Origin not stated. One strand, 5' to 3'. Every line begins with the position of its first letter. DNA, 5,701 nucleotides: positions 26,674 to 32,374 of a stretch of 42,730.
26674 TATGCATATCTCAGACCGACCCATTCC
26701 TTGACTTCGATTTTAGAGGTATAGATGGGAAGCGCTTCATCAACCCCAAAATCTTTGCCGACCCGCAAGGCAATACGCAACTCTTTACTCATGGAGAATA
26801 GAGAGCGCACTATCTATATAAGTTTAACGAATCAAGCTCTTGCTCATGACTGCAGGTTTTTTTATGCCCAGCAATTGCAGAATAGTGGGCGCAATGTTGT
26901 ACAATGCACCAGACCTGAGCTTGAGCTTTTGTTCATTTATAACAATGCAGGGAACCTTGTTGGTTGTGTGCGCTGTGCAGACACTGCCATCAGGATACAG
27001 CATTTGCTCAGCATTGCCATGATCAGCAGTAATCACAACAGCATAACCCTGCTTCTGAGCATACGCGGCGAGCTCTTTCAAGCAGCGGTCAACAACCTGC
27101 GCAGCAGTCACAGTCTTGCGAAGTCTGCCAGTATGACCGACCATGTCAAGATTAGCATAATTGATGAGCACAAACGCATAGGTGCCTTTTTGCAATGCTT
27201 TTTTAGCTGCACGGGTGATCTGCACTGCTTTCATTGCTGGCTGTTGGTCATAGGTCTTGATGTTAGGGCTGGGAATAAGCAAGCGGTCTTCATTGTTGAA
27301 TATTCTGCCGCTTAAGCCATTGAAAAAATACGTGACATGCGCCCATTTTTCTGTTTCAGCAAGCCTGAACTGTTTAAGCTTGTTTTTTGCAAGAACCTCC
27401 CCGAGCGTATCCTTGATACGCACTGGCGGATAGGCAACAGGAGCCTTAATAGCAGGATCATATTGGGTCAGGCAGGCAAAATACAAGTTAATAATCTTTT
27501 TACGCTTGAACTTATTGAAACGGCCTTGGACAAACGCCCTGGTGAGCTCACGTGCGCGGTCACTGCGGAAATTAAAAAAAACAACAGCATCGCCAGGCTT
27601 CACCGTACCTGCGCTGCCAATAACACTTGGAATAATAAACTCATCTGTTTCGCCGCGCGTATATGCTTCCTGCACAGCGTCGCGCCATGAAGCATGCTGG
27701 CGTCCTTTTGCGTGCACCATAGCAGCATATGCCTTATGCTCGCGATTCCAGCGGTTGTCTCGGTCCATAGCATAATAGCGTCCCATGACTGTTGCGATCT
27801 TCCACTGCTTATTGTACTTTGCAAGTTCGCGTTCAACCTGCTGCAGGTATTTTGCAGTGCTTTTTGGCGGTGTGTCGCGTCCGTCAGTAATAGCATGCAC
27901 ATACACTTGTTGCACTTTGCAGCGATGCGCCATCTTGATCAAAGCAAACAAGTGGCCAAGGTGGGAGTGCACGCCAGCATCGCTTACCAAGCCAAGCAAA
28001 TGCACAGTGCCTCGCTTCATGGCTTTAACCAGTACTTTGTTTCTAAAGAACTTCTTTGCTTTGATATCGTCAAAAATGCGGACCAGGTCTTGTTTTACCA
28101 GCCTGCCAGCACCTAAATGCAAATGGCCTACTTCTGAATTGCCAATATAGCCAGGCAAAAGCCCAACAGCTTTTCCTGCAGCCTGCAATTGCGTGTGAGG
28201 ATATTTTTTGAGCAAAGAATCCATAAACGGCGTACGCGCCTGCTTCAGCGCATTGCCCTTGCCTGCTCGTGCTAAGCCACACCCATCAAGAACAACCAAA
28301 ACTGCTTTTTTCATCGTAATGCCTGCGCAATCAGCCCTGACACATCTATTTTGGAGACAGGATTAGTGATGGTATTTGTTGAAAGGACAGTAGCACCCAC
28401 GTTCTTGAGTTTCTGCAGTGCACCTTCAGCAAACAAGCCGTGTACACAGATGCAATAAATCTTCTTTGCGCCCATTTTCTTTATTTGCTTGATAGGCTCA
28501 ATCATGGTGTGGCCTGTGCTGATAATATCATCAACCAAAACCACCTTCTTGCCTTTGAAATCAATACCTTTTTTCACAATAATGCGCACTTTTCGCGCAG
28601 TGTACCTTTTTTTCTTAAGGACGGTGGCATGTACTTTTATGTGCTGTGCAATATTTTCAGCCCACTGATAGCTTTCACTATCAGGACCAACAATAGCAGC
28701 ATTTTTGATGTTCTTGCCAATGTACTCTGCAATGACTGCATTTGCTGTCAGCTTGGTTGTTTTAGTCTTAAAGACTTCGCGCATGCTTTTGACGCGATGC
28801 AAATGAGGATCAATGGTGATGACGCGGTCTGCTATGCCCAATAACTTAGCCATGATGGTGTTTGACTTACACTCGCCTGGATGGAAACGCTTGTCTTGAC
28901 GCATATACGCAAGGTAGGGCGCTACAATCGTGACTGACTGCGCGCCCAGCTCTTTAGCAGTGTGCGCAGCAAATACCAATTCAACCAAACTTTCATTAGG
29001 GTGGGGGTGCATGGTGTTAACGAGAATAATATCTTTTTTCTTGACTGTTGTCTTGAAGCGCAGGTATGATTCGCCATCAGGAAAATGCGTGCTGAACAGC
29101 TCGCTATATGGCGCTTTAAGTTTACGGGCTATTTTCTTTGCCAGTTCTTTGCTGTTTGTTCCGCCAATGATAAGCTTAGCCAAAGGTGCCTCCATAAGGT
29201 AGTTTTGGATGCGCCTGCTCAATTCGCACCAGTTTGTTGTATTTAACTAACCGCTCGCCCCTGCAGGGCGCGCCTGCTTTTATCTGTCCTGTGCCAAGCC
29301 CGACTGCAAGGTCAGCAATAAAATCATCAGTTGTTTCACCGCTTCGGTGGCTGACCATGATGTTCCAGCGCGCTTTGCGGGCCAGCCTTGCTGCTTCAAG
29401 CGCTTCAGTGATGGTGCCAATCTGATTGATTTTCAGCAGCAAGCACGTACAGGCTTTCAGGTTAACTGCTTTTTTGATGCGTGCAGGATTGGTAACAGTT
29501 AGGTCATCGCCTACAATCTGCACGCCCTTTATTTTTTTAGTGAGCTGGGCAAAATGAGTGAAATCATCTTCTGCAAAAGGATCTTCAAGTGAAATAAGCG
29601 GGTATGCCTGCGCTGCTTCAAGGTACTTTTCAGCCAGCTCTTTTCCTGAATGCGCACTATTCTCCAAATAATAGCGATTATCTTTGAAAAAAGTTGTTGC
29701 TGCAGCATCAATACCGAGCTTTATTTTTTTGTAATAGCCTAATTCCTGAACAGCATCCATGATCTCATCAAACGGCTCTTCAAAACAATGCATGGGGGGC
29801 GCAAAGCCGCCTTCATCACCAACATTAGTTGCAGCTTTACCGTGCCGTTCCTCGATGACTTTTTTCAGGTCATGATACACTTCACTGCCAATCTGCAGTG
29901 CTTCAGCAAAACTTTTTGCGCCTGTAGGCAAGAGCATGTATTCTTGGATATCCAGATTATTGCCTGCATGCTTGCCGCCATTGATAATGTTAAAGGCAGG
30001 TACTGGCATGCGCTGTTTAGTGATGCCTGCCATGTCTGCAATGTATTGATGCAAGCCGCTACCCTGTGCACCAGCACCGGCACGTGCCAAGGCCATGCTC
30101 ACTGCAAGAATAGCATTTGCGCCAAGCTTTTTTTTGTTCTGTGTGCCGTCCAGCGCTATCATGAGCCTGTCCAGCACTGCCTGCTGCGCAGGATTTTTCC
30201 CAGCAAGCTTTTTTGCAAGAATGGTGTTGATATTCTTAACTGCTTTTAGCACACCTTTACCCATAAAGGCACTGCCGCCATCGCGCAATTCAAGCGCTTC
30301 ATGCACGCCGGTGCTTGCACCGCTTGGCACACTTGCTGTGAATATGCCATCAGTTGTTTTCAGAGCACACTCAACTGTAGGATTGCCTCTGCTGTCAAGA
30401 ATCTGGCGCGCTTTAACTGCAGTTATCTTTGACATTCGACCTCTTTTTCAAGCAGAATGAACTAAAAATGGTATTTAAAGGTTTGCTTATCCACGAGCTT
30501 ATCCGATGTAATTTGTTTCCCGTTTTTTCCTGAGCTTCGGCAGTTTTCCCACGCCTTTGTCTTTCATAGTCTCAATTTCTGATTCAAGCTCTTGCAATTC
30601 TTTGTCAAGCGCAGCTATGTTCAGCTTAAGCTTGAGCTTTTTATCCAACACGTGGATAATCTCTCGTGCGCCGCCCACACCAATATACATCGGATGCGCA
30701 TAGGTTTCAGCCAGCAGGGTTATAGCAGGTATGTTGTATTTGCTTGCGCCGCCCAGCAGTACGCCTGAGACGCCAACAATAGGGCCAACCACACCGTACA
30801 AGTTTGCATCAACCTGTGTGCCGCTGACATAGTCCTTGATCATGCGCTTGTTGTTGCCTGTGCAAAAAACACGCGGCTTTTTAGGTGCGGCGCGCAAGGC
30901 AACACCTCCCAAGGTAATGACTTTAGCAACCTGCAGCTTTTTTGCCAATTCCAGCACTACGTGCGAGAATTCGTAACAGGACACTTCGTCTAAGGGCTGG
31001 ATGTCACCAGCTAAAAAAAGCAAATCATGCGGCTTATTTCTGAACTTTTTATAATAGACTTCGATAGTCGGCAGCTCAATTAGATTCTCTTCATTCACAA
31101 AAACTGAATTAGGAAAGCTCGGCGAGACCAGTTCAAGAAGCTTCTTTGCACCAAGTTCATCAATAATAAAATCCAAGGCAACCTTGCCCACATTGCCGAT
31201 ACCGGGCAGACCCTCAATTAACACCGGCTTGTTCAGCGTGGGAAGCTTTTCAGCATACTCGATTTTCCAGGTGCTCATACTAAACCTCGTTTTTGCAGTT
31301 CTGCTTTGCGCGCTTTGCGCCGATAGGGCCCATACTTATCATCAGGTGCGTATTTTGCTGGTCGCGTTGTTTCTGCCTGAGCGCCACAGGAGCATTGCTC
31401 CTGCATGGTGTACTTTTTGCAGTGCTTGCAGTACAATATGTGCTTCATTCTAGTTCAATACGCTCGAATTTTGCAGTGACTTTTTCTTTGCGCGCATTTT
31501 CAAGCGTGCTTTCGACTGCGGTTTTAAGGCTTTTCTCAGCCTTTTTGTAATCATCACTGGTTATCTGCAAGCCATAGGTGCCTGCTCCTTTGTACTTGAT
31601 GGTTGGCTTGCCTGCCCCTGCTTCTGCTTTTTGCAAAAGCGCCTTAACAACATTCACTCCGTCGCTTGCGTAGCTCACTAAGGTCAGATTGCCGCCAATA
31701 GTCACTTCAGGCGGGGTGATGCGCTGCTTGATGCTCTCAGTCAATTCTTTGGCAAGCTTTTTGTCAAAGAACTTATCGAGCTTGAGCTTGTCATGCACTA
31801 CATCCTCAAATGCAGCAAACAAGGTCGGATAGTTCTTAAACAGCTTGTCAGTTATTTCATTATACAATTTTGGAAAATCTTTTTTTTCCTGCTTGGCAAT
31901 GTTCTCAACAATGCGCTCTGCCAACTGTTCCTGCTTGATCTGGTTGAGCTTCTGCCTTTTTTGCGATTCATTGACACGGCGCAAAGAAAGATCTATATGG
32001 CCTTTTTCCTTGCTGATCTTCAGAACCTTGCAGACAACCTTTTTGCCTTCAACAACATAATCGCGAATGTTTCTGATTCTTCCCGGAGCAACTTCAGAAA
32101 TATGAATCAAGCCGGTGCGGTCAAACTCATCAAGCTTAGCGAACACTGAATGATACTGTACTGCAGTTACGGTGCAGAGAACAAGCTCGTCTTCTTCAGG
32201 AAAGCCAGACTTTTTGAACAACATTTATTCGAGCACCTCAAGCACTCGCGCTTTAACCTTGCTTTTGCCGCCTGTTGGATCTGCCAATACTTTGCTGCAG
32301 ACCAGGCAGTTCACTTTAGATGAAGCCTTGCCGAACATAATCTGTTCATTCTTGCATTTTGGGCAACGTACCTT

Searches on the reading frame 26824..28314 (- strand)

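Call 8: search_protein_families(library=pfam, proteins=[window:26824-28314:-], max_evalue=0.001)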
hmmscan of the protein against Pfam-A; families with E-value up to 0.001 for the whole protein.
window:26824-28314:- (496 aa): 3 families
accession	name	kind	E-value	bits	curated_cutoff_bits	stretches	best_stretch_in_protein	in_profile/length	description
PF06415.18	iPGM_N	-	3.5e-78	262.5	27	1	82-286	3-216/217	BPG-independent PGAM N-terminus (iPGM_N)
PF01676.23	Metalloenzyme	-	1.1e-70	238.4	24.3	1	2-486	1-252/252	Metalloenzyme superfamily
PF01663.27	Phosphodiest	-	1.9e-05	24.9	23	1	366-435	149-222/342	Type I phosphodiesterase / nucleotide pyrophosphatase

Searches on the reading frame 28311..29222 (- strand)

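Call 9: search_protein_families(library=pfam, proteins=[window:28311-29222:-], max_evalue=0.001)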
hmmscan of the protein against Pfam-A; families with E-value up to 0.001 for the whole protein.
window:28311-29222:- (303 aa): 6 families
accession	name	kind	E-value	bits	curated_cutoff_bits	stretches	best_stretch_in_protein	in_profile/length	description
PF13793.12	Pribosyltran_N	-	2.6e-29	101.9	25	1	18-128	3-113/117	N-terminal domain of ribose phosphate pyrophosphokinase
PF00156.33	Pribosyltran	-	1.1e-20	73.9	26.3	1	155-289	10-148/158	Phosphoribosyl transferase domain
PF14572.12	Pribosyl_synth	-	4.4e-10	40.2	27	1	221-302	80-170/184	Phosphoribosyl synthetase-associated domain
PF14681.12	UPRTase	-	8.3e-07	29.1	27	1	189-274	85-170/206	Uracil phosphoribosyltransferase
PF24390.1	PRTase-CE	-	2.8e-06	27.8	27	1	148-274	35-157/253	PRTase-CE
PF15609.12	PRTase_2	-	6.6e-05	23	28.8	1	223-259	118-154/188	Phosphoribosyl transferase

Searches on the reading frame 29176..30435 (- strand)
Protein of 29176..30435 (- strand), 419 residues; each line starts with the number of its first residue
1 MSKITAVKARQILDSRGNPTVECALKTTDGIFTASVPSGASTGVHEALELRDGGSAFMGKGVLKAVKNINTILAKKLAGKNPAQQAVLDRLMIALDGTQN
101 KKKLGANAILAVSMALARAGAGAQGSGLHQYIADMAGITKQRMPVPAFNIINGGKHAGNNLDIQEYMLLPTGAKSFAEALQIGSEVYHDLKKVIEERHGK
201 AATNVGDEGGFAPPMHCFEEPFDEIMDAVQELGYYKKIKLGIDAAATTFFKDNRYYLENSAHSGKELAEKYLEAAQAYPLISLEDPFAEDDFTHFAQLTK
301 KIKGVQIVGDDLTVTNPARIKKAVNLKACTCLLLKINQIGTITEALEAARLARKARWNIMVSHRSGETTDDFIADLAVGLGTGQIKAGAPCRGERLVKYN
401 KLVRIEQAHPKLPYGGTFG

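Call 9: search_protein_families(library=pfam, proteins=[window:29176-30435:-], max_evalue=0.001)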
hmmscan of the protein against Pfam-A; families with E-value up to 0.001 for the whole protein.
window:29176-30435:- (419 aa): 3 families
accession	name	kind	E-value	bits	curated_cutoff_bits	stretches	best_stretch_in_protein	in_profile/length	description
PF00113.28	Enolase_C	-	4e-112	374.7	21.5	1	142-408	3-280/296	Enolase, C-terminal TIM barrel domain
PF03952.21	Enolase_N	-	6.2e-51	172.4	35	1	4-132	1-131/131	Enolase, N-terminal domain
PF13378.12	MR_MLE_C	-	3.9e-10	40.3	29.4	1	266-362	58-153/219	Enolase C-terminal domain-like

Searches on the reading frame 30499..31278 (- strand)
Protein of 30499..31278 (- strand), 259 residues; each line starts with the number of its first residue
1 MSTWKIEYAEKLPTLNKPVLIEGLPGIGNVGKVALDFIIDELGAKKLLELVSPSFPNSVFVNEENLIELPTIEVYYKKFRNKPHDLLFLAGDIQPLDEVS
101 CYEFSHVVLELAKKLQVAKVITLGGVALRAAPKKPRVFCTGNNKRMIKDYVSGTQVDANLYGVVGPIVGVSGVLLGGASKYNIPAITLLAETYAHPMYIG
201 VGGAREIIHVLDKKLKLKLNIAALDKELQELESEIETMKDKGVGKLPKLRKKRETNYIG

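Call 37: search_protein_families(library=pfam, proteins=[window:30499-31278:-], max_evalue=0.001)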
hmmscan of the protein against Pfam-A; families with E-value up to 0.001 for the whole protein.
window:30499-31278:- (259 aa): 1 family
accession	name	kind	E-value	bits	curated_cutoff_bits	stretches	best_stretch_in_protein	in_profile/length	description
PF09754.15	PAC2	-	9.4e-35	120.8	25.8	1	20-238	1-214/215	PAC2 family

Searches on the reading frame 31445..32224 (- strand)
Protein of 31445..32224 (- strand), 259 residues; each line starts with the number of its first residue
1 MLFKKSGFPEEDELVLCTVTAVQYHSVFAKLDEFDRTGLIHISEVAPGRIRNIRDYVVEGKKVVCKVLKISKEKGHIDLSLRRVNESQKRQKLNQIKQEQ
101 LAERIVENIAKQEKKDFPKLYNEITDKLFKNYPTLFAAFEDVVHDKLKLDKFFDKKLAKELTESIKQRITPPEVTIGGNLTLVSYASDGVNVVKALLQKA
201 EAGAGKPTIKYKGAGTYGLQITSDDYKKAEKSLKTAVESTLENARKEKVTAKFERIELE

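Call 37: search_protein_families(library=pfam, proteins=[window:31445-32224:-], max_evalue=0.001)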
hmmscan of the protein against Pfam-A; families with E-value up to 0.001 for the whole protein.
window:31445-32224:- (259 aa): 2 families
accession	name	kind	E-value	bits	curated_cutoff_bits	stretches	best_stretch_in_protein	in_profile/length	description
PF07541.17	EIF_2_alpha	-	3.2e-20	72.7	22.8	1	120-226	1-114/114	Eukaryotic translation initiation factor 2 alpha subunit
PF00575.29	S1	-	5.3e-08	33.6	22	1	9-82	2-74/74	S1 RNA binding domain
